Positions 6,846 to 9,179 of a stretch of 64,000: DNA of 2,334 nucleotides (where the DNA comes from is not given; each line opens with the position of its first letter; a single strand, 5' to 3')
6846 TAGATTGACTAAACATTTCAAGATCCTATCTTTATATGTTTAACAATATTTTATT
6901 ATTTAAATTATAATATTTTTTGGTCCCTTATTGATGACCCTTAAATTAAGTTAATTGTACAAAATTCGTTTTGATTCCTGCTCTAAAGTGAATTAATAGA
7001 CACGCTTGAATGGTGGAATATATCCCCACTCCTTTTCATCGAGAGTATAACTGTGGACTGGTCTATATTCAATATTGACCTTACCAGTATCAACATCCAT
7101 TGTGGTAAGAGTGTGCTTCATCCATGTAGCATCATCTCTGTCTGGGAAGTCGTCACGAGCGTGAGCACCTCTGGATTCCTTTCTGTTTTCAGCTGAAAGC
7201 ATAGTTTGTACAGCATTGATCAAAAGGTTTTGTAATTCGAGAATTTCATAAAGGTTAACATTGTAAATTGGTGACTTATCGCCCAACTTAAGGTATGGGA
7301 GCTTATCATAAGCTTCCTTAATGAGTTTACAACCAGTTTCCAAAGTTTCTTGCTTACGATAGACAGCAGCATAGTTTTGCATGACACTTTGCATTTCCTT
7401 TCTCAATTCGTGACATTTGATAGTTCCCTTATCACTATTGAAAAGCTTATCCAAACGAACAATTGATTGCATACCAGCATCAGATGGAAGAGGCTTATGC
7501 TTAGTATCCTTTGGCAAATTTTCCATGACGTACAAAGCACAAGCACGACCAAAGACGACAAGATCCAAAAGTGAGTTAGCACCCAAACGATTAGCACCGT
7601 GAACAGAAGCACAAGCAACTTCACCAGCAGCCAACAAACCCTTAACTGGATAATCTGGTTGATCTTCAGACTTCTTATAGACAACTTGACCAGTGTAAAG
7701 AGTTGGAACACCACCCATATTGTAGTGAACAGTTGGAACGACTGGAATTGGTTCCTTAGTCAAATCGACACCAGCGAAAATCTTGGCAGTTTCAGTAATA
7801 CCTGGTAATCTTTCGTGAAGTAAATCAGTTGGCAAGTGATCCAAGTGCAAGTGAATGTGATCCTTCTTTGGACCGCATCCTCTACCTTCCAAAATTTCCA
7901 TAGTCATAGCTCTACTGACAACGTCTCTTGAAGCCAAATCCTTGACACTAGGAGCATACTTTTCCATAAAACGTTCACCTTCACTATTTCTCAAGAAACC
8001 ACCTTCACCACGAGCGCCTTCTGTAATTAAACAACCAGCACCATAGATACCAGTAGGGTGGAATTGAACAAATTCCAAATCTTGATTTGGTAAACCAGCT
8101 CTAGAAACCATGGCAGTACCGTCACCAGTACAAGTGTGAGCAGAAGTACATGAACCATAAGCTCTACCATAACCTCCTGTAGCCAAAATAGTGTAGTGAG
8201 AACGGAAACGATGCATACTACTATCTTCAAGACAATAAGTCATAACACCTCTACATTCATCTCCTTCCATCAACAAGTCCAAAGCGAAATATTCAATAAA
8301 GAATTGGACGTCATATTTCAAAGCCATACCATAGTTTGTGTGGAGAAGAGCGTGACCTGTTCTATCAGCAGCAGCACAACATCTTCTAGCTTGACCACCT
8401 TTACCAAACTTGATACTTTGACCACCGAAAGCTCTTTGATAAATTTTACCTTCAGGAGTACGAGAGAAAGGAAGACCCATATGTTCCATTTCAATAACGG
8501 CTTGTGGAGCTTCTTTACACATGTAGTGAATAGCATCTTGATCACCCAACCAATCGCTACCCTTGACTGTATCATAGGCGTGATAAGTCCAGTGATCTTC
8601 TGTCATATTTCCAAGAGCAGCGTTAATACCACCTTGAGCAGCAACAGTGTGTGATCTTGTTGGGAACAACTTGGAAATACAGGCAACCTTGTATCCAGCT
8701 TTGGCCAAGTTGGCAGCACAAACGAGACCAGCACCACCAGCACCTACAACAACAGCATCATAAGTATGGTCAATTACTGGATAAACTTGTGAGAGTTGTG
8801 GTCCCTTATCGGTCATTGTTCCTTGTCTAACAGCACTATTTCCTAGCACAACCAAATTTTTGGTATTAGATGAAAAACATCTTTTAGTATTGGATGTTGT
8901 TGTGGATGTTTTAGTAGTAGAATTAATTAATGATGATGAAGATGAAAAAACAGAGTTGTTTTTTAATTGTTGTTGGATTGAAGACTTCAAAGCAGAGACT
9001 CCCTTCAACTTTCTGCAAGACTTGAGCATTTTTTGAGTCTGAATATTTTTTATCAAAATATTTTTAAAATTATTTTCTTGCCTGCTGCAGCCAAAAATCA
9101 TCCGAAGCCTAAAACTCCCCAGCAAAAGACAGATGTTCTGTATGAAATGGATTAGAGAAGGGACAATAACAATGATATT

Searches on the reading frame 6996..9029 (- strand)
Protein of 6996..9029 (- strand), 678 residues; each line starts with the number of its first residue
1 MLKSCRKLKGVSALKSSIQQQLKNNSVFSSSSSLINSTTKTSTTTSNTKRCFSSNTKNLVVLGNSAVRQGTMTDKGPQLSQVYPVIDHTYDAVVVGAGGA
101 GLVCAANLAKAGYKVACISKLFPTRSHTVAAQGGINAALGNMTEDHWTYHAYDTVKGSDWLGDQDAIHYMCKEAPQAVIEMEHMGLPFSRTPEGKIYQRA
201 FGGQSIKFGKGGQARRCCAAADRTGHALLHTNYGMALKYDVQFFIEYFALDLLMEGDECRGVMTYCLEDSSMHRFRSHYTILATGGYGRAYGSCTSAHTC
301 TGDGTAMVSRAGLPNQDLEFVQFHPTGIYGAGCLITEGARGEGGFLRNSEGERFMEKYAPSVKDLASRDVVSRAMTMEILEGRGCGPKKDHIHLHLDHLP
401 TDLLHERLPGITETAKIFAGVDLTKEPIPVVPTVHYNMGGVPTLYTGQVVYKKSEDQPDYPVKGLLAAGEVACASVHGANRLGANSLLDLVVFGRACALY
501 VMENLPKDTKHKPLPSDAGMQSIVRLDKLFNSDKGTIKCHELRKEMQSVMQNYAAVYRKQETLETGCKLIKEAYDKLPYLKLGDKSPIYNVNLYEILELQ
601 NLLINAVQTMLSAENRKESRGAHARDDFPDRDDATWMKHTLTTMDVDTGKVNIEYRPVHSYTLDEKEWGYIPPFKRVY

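Call 9: list_cluster_members(proteins=[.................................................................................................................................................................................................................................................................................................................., P0001, window:6996-9029:-])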
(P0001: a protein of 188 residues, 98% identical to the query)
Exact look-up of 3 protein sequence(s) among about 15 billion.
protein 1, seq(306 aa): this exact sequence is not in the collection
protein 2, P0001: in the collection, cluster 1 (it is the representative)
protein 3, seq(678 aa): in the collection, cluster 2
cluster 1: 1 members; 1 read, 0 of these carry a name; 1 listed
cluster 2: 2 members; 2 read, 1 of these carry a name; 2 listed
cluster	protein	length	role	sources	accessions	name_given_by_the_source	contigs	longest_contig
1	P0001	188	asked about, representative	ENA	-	-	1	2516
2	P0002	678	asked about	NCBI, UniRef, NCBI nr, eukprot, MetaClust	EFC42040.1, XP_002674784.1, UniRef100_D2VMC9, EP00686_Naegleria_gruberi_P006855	succinate dehydrogenase [Naegleria gruberi] | Succinate dehydrogenase [ubiquinone] flavoprotein subunit, mitochondrial n=1 ... | XP_002674784.1 succinate dehydrogenase [Naegleria gruberi strain NEG-M]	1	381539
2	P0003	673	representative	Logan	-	-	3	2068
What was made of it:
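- Organism: the neighbouring SdhA ORF is identical to N. gruberi XP_002674784.1 (call 9).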
